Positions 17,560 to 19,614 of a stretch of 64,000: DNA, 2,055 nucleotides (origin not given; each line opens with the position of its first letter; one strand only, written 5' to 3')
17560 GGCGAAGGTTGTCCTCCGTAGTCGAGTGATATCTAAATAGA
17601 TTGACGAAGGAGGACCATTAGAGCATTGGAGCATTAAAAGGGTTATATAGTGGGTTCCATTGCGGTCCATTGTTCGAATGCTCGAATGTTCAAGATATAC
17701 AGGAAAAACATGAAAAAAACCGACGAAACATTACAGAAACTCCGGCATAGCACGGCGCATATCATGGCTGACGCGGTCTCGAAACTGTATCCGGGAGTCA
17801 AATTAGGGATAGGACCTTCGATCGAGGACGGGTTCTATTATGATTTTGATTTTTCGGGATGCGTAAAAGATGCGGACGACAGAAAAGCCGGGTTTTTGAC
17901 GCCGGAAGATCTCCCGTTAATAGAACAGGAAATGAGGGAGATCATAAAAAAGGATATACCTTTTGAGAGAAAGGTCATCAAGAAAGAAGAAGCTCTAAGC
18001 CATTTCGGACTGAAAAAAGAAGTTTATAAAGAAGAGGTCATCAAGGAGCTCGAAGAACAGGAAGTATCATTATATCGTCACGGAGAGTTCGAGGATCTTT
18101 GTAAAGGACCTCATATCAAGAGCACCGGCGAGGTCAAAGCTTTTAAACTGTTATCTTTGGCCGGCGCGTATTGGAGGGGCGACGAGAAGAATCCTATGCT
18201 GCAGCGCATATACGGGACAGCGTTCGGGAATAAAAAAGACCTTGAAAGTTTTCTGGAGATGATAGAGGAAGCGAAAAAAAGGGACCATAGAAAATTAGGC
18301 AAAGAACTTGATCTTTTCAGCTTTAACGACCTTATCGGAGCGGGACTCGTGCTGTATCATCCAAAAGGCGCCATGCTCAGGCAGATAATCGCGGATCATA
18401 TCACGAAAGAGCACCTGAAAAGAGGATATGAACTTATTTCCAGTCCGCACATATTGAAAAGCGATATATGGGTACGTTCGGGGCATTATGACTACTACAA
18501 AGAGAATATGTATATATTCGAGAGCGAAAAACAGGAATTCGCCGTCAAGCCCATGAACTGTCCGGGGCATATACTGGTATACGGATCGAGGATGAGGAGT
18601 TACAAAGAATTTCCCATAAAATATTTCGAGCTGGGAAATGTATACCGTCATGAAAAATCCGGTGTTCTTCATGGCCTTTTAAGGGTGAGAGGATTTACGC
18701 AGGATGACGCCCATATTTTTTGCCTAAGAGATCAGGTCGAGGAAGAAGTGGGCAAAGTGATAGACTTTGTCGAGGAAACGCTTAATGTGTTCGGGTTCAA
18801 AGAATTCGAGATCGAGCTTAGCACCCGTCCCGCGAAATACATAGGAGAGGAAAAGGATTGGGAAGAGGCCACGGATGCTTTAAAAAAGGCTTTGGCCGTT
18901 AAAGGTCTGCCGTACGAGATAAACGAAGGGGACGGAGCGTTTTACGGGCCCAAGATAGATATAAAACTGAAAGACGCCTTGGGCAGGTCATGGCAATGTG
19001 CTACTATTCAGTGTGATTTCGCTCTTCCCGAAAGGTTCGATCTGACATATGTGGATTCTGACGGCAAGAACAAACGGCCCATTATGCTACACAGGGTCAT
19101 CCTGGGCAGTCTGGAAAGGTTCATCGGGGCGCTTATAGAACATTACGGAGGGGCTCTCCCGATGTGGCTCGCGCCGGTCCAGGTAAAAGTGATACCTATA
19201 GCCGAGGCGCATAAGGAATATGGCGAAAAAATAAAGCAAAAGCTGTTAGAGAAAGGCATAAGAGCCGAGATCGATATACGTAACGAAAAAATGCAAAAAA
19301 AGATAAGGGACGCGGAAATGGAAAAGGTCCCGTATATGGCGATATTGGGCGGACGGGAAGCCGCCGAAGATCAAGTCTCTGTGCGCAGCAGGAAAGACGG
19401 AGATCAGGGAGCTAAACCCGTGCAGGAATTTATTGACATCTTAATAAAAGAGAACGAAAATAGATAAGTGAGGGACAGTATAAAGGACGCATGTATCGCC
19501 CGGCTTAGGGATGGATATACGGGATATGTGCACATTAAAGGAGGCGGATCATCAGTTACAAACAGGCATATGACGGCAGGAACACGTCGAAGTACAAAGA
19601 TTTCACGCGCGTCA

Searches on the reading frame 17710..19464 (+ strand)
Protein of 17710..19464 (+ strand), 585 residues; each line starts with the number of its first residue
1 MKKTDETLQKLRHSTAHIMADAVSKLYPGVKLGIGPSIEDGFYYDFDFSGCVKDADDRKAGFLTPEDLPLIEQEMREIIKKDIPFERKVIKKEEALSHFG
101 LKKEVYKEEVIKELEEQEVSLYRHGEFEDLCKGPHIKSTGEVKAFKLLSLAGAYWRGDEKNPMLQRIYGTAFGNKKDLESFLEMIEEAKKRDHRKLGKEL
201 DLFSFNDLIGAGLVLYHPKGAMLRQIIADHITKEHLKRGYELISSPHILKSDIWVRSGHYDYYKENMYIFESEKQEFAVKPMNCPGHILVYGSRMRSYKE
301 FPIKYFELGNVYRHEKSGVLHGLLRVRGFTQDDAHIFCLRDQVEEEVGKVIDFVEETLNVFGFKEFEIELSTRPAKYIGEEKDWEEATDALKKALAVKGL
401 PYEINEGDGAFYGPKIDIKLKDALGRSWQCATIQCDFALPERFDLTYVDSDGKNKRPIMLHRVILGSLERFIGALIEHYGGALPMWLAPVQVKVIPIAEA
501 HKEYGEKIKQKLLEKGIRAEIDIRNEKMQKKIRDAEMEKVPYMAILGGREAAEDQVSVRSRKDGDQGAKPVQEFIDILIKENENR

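Call 28: find_homologous_proteins(query=window:17710-19464:+, max_evalue=1e-100)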
Query window:17710-19464:+ (585 aa): 8000 proteins with E <= 1e-100 among 8000 candidates; the best 120 are listed.
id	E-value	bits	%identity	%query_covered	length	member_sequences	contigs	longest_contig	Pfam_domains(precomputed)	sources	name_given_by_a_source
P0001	0.0e+0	1067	79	100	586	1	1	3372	PF03129.26,PF00587.31,PF07973.20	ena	-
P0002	0.0e+0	1045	79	100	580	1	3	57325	PF03129.26,PF00587.31,PF07973.20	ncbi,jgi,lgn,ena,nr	ncbi:MAG: threonine--tRNA ligase [Candidatus Aadella gelida]|nr:threonine--tRNA ligase [Candidatus A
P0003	0.0e+0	1040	75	100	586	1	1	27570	PF03129.26,PF00587.31,PF07973.20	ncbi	ncbi:MAG: threonine--tRNA ligase [Candidatus Omnitrophota bacterium]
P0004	0.0e+0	1033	76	100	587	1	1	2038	PF03129.26,PF00587.31,PF07973.20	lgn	-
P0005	2.7e-292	988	72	100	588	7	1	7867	PF03129.26,PF00587.31,PF07973.20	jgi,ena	-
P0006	8.6e-289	977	72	100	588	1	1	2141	PF03129.26,PF00587.31,PF07973.20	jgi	jgi:threonyl-tRNA synthetase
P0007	1.3e-288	976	72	100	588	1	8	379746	PF03129.26,PF00587.31,PF07973.20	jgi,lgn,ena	-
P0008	7.5e-288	974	71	100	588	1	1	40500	PF03129.26,PF00587.31,PF07973.20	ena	-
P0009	9.1e-288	973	72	100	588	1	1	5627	PF03129.26,PF00587.31,PF07973.20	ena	-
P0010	1.4e-287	973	71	100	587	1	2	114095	PF03129.26,PF00587.31,PF07973.20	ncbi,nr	ncbi:MAG: threonine--tRNA ligase [Candidatus Omnitrophica bacterium]|nr:threonine--tRNA ligase [Cand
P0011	5.8e-287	971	71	99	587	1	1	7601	PF03129.26,PF00587.31,PF07973.20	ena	-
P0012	6.6e-287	971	71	99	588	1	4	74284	PF03129.26,PF00587.31,PF07973.20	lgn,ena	-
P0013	1.1e-286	970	74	97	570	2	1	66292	PF03129.26,PF00587.31,PF07973.20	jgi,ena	-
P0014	1.4e-286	970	72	99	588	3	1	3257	PF03129.26,PF00587.31,PF07973.20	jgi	-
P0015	1.8e-286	969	72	99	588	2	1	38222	PF03129.26,PF00587.31,PF07973.20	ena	-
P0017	3.2e-286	968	73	100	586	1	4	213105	PF03129.26,PF00587.31,PF07973.20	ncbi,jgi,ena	-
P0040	1.2e-280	950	73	97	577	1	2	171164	PF03129.26,PF00587.31,PF07973.20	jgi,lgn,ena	-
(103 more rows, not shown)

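Call 29: find_encoding_contigs(protein=P0002, flank=6000, max_places=3)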
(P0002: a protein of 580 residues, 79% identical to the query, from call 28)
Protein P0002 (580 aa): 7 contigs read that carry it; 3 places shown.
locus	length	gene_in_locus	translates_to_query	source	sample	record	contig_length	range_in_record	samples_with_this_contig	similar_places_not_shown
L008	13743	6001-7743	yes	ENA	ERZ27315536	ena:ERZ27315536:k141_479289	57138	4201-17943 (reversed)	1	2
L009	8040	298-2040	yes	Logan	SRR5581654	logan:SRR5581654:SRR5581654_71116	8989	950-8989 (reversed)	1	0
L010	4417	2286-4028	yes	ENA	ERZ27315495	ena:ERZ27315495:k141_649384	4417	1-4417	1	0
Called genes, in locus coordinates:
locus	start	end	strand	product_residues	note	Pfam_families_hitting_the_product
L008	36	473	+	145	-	PF00137:ATP-synt_C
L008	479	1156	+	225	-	PF00590:TP_methylase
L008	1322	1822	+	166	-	PF00334:NDK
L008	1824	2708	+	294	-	PF03755:YicC-like_N, PF08340:YicC-like_C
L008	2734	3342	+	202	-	PF00625:Guanylate_kin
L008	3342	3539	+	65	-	PF01192:RNA_pol_Rpb6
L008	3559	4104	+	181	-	PF02441:Flavoprotein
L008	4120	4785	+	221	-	PF04127:DFP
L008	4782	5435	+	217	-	PF07963:N_methyl (weak)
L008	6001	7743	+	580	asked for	PF07973:tRNA_SAD, PF00587:tRNA-synt_2b, PF03129:HGTP_anticodon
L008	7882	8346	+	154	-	PF05198:IF3_N, PF00707:IF3_C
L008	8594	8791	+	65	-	PF01632:Ribosomal_L35p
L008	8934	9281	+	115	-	PF00453:Ribosomal_L20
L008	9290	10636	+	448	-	PF02386:TrkH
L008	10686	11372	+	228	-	PF01210:NAD_Gly3P_dh_N (faint), PF02254:TrkA_N, PF03446:NAD_binding_2 (weak), PF02080:TrkA_C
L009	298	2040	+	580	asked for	PF07973:tRNA_SAD, PF00587:tRNA-synt_2b, PF03129:HGTP_anticodon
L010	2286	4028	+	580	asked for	PF07973:tRNA_SAD, PF00587:tRNA-synt_2b, PF03129:HGTP_anticodon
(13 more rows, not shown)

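Call 30: find_encoding_contigs(protein=P0003, flank=6000, max_places=3)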
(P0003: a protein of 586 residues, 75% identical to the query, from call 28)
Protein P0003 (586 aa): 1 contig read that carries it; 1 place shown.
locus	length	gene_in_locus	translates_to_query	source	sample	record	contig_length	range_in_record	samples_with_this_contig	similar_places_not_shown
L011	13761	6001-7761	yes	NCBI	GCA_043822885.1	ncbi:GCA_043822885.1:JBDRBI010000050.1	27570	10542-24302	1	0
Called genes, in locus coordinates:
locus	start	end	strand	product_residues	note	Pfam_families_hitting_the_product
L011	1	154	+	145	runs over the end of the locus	PF00137:ATP-synt_C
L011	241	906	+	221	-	PF00590:TP_methylase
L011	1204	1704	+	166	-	PF00334:NDK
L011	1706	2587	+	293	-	PF03755:YicC-like_N, PF08340:YicC-like_C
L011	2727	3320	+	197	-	PF00625:Guanylate_kin, PF13238:AAA_18 (faint)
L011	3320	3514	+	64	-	PF01192:RNA_pol_Rpb6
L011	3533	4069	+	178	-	PF02441:Flavoprotein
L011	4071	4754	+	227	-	PF04127:DFP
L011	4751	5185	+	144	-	-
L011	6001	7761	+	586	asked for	PF07973:tRNA_SAD, PF00587:tRNA-synt_2b, PF03129:HGTP_anticodon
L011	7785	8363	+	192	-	PF05198:IF3_N, PF00707:IF3_C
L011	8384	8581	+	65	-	PF01632:Ribosomal_L35p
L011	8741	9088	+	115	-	PF00453:Ribosomal_L20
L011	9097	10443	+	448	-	PF02386:TrkH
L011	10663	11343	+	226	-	PF02254:TrkA_N, PF02080:TrkA_C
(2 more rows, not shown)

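Call 31: find_encoding_contigs(protein=P0001, flank=6000, max_places=3)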
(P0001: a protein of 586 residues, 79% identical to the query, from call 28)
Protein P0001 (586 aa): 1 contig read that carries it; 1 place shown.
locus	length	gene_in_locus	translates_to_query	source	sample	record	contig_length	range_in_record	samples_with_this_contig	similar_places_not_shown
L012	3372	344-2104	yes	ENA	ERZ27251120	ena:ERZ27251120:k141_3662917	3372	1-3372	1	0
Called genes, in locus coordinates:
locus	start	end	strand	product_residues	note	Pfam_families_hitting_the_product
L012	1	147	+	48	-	?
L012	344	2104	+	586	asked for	PF07973:tRNA_SAD, PF00587:tRNA-synt_2b, PF03129:HGTP_anticodon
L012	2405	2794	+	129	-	PF05198:IF3_N, PF00707:IF3_C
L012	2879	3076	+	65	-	PF01632:Ribosomal_L35p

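Call 38: find_encoding_contigs(protein=P0017, flank=3000, max_places=2)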
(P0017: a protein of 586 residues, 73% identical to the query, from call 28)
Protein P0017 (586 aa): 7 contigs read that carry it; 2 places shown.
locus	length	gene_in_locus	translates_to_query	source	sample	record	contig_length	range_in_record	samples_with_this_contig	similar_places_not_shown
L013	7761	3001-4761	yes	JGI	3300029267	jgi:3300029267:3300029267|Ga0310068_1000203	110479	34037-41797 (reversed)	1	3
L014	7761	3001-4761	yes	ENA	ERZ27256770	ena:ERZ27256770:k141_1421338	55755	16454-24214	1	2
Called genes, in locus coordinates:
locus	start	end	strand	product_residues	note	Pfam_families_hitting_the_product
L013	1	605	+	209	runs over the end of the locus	PF00625:Guanylate_kin, PF13401:AAA_22 (faint), PF13671:AAA_33 (faint)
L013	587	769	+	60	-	PF01192:RNA_pol_Rpb6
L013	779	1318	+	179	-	PF02441:Flavoprotein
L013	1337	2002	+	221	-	PF04127:DFP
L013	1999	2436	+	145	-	-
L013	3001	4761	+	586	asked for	PF07973:tRNA_SAD, PF00587:tRNA-synt_2b, PF03129:HGTP_anticodon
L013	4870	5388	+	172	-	PF05198:IF3_N, PF00707:IF3_C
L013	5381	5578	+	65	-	PF01632:Ribosomal_L35p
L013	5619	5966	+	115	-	PF00453:Ribosomal_L20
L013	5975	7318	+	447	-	PF02386:TrkH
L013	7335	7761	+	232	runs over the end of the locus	PF02254:TrkA_N, PF02080:TrkA_C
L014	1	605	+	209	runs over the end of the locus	PF00625:Guanylate_kin, PF13401:AAA_22 (faint), PF13671:AAA_33 (faint)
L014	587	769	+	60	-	PF01192:RNA_pol_Rpb6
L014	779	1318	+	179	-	PF02441:Flavoprotein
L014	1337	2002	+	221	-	PF04127:DFP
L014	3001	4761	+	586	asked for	PF07973:tRNA_SAD, PF00587:tRNA-synt_2b, PF03129:HGTP_anticodon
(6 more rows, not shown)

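Call 39: find_encoding_contigs(protein=P0013, flank=3000, max_places=2)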
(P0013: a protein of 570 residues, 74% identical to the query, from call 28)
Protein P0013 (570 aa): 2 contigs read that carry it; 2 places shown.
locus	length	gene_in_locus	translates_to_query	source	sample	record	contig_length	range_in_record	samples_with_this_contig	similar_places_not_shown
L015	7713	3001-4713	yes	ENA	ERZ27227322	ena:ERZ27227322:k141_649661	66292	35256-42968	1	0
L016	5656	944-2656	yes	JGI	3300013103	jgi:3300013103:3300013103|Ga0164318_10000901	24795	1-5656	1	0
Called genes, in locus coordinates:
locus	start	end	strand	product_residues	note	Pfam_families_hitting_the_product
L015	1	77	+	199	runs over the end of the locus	PF13401:AAA_22 (faint), PF00625:Guanylate_kin, PF13671:AAA_33 (faint)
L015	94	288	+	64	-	PF01192:RNA_pol_Rpb6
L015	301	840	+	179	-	PF02441:Flavoprotein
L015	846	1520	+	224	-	PF04127:DFP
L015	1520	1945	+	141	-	-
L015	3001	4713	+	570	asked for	PF07973:tRNA_SAD, PF00587:tRNA-synt_2b, PF03129:HGTP_anticodon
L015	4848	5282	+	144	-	PF05198:IF3_N, PF00707:IF3_C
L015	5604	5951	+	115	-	PF00453:Ribosomal_L20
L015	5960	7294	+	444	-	PF02386:TrkH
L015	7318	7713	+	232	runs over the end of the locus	PF01210:NAD_Gly3P_dh_N (faint), PF02254:TrkA_N, PF02826:2-Hacid_dh_C (faint), PF03446:NAD_binding_2 (weak), PF03807:F420_oxidored (faint), PF02080:TrkA_C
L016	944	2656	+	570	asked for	PF07973:tRNA_SAD, PF00587:tRNA-synt_2b, PF03129:HGTP_anticodon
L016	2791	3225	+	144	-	PF05198:IF3_N, PF00707:IF3_C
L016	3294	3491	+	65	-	-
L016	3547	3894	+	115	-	PF00453:Ribosomal_L20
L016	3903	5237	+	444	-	PF02386:TrkH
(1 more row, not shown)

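Call 40: find_encoding_contigs(protein=P0007, flank=3000, max_places=2)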
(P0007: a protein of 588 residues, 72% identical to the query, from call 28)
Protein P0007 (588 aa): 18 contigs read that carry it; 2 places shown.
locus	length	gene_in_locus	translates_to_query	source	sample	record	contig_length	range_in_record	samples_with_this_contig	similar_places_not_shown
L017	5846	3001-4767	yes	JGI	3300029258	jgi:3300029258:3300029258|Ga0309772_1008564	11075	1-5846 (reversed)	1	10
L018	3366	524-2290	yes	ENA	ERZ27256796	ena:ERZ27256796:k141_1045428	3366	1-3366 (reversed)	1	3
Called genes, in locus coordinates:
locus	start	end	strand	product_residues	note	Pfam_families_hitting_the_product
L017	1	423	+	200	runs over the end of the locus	PF00625:Guanylate_kin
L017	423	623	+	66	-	PF01192:RNA_pol_Rpb6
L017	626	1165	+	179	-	PF02441:Flavoprotein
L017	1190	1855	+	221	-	PF04127:DFP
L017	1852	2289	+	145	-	-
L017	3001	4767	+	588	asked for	PF07973:tRNA_SAD, PF00587:tRNA-synt_2b, PF03129:HGTP_anticodon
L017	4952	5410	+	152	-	PF05198:IF3_N, PF00707:IF3_C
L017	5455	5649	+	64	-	PF01632:Ribosomal_L35p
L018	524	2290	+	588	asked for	PF07973:tRNA_SAD, PF00587:tRNA-synt_2b, PF03129:HGTP_anticodon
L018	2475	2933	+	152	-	PF05198:IF3_N, PF00707:IF3_C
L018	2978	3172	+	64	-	PF01632:Ribosomal_L35p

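Call 48: find_encoding_contigs(protein=P0004, flank=3000, max_places=3)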
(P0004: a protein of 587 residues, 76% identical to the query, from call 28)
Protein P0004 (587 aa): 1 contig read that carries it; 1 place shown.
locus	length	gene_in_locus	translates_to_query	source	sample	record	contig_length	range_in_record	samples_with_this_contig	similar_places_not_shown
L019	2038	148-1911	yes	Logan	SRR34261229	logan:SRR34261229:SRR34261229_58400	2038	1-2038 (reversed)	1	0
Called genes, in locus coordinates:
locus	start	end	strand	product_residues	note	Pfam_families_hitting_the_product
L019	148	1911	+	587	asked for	PF07973:tRNA_SAD, PF00587:tRNA-synt_2b, PF03129:HGTP_anticodon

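Call 52: find_encoding_contigs(protein=P0040, flank=1500, max_places=2)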
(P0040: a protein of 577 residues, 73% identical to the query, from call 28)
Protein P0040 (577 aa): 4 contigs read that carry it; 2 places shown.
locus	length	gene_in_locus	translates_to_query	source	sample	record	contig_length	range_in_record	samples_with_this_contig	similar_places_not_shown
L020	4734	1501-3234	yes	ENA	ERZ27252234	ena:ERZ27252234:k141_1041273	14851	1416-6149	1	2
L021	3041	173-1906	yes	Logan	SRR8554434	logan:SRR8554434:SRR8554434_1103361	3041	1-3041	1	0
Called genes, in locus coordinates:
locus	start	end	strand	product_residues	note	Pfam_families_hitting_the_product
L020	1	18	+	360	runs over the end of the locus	PF00072:Response_reg, PF07730:HisKA_3, PF02518:HATPase_c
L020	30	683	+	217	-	PF00072:Response_reg, PF08281:Sigma70_r4_2 (weak), PF00196:GerE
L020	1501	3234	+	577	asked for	PF07973:tRNA_SAD, PF00587:tRNA-synt_2b, PF03129:HGTP_anticodon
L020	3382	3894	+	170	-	PF05198:IF3_N, PF00707:IF3_C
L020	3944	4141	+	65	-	PF01632:Ribosomal_L35p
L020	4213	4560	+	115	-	PF00453:Ribosomal_L20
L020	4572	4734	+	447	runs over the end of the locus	PF02386:TrkH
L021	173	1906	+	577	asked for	PF07973:tRNA_SAD, PF00587:tRNA-synt_2b, PF03129:HGTP_anticodon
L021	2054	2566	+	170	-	PF05198:IF3_N, PF00707:IF3_C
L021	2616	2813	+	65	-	PF01632:Ribosomal_L35p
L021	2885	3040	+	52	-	?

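Call 53: find_encoding_contigs(protein=P0010, flank=1500, max_places=2)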
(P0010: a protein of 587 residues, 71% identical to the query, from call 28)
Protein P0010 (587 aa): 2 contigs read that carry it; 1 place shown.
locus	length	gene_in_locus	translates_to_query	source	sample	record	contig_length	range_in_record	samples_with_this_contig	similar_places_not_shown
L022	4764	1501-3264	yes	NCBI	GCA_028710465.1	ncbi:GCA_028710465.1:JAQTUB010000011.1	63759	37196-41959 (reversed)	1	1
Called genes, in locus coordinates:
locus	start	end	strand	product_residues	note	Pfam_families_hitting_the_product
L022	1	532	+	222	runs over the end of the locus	PF04127:DFP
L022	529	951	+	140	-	-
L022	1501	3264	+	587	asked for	PF07973:tRNA_SAD, PF00587:tRNA-synt_2b, PF03129:HGTP_anticodon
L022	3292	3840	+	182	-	PF05198:IF3_N, PF00707:IF3_C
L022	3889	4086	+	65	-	PF01632:Ribosomal_L35p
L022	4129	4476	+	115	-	PF00453:Ribosomal_L20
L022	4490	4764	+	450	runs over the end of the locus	PF02386:TrkH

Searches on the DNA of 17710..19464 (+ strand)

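Call 46: search_rna_families(sources=[L015, L017, L010, L011, L013], threshold=evalue, max_evalue=1)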
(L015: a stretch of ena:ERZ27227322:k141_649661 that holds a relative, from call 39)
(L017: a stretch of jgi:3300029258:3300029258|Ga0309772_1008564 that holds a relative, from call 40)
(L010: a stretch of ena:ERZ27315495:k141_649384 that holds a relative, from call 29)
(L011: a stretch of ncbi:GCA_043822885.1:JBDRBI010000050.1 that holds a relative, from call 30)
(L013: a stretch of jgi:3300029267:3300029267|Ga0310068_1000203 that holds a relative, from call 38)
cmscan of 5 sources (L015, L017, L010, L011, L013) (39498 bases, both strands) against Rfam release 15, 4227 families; matches with E-value up to 1: 16.
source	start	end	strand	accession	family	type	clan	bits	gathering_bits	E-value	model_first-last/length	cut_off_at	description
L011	5717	5791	+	RF00005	tRNA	Gene; tRNA;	CL00001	67.2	29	1.2e-12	1-71/71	no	tRNA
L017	2754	2827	+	RF00005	tRNA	Gene; tRNA;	CL00001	66.6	29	1.6e-12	1-71/71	no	tRNA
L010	1894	1968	+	RF00005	tRNA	Gene; tRNA;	CL00001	64.6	29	6.1e-12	1-71/71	no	tRNA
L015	2683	2757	+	RF00005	tRNA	Gene; tRNA;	CL00001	64.1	29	8.2e-12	1-71/71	no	tRNA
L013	2912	2985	+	RF00005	tRNA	Gene; tRNA;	CL00001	61.6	29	4e-11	1-71/71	no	tRNA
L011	5485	5568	+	RF00005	tRNA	Gene; tRNA;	CL00001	60.1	29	1e-10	1-71/71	no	tRNA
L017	2535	2619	+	RF00005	tRNA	Gene; tRNA;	CL00001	58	29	3.9e-10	1-71/71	no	tRNA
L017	2443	2513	+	RF00005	tRNA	Gene; tRNA;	CL00001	57.8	29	4.5e-10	1-71/71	no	tRNA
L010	2066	2149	+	RF00005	tRNA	Gene; tRNA;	CL00001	57.8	29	4.3e-10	1-71/71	no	tRNA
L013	2530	2600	+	RF00005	tRNA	Gene; tRNA;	CL00001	57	29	7.5e-10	1-71/71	no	tRNA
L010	1638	1708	+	RF00005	tRNA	Gene; tRNA;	CL00001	56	29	1.3e-09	1-71/71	no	tRNA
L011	5247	5317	+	RF00005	tRNA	Gene; tRNA;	CL00001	55.9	29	1.4e-09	1-71/71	no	tRNA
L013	2769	2853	+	RF00005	tRNA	Gene; tRNA;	CL00001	55.3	29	2.1e-09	1-71/71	no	tRNA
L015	2326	2410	+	RF00005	tRNA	Gene; tRNA;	CL00001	52.9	29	9.7e-09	1-71/71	no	tRNA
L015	2073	2143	+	RF00005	tRNA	Gene; tRNA;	CL00001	52.6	29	1.2e-08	1-71/71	no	tRNA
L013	2912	2986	-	RF04354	Plastid-ycf2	Cis-reg;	-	24.5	65.7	0.72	1-75/75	no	Plastid-ycf2 5UTR RNA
